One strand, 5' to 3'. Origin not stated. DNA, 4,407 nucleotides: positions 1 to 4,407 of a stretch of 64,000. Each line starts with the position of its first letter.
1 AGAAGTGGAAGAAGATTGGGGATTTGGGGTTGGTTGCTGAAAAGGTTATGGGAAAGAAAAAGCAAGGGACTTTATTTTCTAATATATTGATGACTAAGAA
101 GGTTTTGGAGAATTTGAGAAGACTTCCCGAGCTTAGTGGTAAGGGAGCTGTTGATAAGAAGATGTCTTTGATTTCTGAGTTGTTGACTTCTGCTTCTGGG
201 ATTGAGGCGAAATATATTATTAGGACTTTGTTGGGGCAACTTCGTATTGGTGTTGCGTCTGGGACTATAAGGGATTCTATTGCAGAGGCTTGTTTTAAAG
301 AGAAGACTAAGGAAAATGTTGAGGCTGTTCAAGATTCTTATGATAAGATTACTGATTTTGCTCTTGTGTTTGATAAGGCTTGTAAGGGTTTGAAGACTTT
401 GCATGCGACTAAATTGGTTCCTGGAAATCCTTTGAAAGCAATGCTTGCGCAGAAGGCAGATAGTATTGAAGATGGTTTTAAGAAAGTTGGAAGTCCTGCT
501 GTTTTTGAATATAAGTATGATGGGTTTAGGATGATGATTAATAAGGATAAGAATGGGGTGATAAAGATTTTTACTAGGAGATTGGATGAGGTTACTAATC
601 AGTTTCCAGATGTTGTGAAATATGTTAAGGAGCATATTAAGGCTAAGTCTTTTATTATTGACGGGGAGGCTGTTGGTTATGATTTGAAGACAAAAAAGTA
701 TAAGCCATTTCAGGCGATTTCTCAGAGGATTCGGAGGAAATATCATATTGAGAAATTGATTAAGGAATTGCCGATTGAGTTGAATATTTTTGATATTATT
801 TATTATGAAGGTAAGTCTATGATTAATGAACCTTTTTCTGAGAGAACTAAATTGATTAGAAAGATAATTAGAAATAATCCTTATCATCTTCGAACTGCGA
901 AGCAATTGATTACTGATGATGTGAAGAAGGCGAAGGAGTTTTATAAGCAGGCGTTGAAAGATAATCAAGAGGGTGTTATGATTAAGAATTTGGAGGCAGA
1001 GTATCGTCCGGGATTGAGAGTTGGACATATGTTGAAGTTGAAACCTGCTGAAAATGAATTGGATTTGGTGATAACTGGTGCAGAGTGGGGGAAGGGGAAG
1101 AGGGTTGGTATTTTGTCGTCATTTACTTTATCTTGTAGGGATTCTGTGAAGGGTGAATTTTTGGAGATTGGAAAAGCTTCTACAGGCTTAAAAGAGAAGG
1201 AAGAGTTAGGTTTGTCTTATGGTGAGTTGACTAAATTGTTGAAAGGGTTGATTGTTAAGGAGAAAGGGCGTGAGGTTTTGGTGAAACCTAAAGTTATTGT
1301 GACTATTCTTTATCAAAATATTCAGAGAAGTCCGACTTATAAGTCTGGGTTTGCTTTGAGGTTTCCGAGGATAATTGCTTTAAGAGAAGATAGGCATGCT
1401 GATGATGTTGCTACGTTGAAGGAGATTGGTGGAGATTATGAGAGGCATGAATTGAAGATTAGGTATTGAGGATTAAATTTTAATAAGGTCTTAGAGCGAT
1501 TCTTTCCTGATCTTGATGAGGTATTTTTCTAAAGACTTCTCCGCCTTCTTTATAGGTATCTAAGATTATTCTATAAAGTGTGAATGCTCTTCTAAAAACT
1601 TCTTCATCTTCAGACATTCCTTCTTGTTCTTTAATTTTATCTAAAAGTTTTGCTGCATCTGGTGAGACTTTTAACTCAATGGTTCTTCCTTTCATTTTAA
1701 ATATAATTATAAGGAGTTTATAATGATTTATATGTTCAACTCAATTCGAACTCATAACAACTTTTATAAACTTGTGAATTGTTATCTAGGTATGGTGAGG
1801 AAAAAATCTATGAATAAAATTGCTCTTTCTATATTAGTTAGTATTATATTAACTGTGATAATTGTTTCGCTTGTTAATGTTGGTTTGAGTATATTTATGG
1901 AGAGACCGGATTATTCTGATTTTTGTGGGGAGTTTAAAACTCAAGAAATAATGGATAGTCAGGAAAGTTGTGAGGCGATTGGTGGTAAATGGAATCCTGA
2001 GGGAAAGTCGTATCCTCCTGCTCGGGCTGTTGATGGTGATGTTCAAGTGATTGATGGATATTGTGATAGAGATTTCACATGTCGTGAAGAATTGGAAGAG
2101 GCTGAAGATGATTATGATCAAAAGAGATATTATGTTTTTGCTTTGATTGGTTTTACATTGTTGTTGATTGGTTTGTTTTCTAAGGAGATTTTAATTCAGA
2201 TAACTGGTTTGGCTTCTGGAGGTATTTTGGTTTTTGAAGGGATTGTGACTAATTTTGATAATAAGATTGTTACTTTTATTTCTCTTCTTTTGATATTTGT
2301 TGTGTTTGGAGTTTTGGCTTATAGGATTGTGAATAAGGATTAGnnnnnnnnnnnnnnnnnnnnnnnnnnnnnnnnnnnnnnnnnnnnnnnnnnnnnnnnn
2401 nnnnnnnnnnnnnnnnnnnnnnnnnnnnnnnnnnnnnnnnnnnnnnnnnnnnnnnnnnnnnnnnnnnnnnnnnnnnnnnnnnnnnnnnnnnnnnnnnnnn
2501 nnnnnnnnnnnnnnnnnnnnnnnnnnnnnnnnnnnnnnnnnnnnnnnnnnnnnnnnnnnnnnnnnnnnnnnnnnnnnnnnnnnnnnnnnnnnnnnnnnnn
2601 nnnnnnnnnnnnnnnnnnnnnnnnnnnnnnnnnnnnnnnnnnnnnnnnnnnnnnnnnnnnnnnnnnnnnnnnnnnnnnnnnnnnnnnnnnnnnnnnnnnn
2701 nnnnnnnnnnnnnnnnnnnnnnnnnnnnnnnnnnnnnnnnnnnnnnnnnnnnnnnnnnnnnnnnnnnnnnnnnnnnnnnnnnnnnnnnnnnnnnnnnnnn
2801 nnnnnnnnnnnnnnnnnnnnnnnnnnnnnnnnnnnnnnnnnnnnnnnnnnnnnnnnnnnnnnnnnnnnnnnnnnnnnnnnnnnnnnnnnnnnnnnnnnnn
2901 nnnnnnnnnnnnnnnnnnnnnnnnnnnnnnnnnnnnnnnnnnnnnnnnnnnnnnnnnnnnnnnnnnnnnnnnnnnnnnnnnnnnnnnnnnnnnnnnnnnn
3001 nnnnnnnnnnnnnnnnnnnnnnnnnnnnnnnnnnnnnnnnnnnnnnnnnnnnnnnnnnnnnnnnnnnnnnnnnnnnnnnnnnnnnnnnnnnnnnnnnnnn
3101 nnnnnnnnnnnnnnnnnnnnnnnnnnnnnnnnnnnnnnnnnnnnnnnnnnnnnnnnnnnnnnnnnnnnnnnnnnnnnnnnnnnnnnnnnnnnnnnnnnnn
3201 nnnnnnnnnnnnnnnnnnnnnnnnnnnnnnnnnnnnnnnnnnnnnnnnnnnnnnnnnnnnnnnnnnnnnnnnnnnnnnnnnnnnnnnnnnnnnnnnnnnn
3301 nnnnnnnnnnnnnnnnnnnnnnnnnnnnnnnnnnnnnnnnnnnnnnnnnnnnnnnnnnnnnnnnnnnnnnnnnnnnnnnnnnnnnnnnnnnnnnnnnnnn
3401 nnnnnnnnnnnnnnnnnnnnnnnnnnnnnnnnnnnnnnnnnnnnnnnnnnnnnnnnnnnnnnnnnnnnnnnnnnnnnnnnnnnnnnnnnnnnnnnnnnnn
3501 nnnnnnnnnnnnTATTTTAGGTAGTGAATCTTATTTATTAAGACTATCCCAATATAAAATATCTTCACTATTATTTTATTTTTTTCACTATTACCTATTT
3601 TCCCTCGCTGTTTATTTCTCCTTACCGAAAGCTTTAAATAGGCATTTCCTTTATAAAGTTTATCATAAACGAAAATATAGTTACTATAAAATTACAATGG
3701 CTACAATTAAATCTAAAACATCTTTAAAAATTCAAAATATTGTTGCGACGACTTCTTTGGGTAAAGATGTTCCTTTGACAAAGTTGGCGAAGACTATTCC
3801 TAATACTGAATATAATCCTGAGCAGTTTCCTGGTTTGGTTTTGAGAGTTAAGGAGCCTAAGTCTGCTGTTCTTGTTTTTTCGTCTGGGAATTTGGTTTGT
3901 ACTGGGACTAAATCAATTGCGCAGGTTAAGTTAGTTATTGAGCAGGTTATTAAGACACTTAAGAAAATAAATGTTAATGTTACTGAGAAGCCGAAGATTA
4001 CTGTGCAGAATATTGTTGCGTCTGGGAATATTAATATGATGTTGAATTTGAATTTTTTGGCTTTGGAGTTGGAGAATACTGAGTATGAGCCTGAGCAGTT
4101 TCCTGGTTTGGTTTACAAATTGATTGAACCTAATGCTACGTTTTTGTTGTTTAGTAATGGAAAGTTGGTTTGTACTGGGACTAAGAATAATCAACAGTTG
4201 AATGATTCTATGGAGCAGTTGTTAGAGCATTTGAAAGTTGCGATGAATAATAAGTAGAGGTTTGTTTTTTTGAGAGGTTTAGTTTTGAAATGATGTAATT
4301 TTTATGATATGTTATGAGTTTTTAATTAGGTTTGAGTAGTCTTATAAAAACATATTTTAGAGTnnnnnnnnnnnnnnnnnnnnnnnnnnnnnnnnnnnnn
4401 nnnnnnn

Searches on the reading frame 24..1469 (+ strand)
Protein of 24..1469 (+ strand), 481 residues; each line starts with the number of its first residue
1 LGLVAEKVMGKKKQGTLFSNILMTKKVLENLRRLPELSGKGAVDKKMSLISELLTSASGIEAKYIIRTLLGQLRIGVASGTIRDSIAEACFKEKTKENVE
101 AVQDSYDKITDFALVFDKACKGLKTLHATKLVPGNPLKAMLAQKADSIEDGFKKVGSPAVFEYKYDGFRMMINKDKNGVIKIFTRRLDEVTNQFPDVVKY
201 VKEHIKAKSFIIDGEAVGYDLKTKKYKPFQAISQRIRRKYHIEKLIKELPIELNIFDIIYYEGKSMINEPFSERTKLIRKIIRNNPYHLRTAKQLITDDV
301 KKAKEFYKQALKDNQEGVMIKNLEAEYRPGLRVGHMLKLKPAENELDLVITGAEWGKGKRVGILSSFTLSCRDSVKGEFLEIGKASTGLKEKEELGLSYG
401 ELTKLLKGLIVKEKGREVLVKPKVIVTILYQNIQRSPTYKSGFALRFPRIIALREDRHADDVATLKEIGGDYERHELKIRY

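Call 37: search_protein_families(library=pfam, proteins=[window:24-1469:+], max_evalue=0.001)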
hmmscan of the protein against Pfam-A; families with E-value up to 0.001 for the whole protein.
window:24-1469:+ (481 aa): 3 families
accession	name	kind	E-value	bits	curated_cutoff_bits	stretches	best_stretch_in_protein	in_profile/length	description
PF01068.26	DNA_ligase_A_M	-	8.3e-56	189.3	26.2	1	140-340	2-204/204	ATP dependent DNA ligase domain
PF04675.19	DNA_ligase_A_N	-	3.1e-17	63.7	24.6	1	2-87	90-174/174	DNA ligase N terminus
PF04679.21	DNA_ligase_A_C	-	1.2e-09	38.9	27.5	1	363-457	4-94/94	ATP dependent DNA ligase C terminal region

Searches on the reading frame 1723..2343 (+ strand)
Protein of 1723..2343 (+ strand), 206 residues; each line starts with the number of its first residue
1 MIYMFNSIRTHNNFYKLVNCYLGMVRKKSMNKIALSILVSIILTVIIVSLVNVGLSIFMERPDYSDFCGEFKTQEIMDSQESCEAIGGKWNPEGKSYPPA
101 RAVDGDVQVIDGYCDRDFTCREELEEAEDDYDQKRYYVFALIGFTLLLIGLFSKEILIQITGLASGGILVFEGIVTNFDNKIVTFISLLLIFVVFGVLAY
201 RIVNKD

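Call 37: search_protein_families(library=pfam, proteins=[window:1723-2343:+], max_evalue=0.001)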
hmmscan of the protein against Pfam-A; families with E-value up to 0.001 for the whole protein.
window:1723-2343:+ (206 aa): 0 families

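Call 82: find_encoding_contigs(protein=window:1723-2343:+, flank=10000, max_places=5)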
Protein window:1723-2343:+ (206 aa): 2 contigs read that carry it; 2 places shown.
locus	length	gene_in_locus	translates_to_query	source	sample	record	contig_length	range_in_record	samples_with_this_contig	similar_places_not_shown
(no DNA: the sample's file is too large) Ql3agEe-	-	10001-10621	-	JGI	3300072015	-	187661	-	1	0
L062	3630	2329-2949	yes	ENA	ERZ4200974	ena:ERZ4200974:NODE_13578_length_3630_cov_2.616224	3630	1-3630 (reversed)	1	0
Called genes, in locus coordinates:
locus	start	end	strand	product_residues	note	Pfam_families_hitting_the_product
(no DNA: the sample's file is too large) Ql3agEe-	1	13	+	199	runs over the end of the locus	PF09997:DUF2238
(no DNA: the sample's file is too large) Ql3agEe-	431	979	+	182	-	-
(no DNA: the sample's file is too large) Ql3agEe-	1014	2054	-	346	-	PF01966:HD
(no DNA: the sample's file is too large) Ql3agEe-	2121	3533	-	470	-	PF00133:tRNA-synt_1, PF09334:tRNA-synt_1g, PF00133:tRNA-synt_1, PF01406:tRNA-synt_1e, PF19303:Anticodon_3 (weak), PF08264:Anticodon_1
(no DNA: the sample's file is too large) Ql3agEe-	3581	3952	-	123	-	-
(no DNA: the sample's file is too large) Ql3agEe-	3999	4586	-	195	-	PF09997:DUF2238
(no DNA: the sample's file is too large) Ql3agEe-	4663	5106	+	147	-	-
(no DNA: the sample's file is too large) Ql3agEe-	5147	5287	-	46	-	-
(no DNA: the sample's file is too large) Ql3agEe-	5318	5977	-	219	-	PF04493:Endonuclease_5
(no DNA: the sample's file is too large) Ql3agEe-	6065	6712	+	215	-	-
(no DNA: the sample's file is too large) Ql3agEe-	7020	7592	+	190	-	PF00827:Ribosomal_L15e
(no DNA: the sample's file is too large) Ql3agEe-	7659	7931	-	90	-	-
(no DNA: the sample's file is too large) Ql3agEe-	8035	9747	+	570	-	PF04675:DNA_ligase_A_N, PF01068:DNA_ligase_A_M, PF04679:DNA_ligase_A_C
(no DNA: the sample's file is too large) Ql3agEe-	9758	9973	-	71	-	-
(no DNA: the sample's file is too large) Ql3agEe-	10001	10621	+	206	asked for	-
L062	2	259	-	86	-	?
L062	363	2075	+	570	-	PF04675:DNA_ligase_A_N, PF01068:DNA_ligase_A_M, PF04679:DNA_ligase_A_C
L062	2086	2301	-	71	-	-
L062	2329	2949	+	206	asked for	-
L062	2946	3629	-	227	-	?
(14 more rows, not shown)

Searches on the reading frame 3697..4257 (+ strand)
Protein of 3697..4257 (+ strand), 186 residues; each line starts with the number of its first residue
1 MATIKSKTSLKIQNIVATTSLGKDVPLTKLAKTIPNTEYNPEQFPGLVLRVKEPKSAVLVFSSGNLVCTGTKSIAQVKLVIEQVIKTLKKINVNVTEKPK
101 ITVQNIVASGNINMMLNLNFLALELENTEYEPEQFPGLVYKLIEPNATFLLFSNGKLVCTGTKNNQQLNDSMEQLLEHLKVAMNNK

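Call 37: search_protein_families(library=pfam, proteins=[window:3697-4257:+], max_evalue=0.001)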
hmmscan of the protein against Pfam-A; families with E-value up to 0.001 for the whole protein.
window:3697-4257:+ (186 aa): 1 family
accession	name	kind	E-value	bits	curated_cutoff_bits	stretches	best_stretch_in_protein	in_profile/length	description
PF00352.27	TBP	-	9.2e-58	192.5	22.9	2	10-91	2-85/85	Transcription factor TFIID (or TATA-binding protein, TBP)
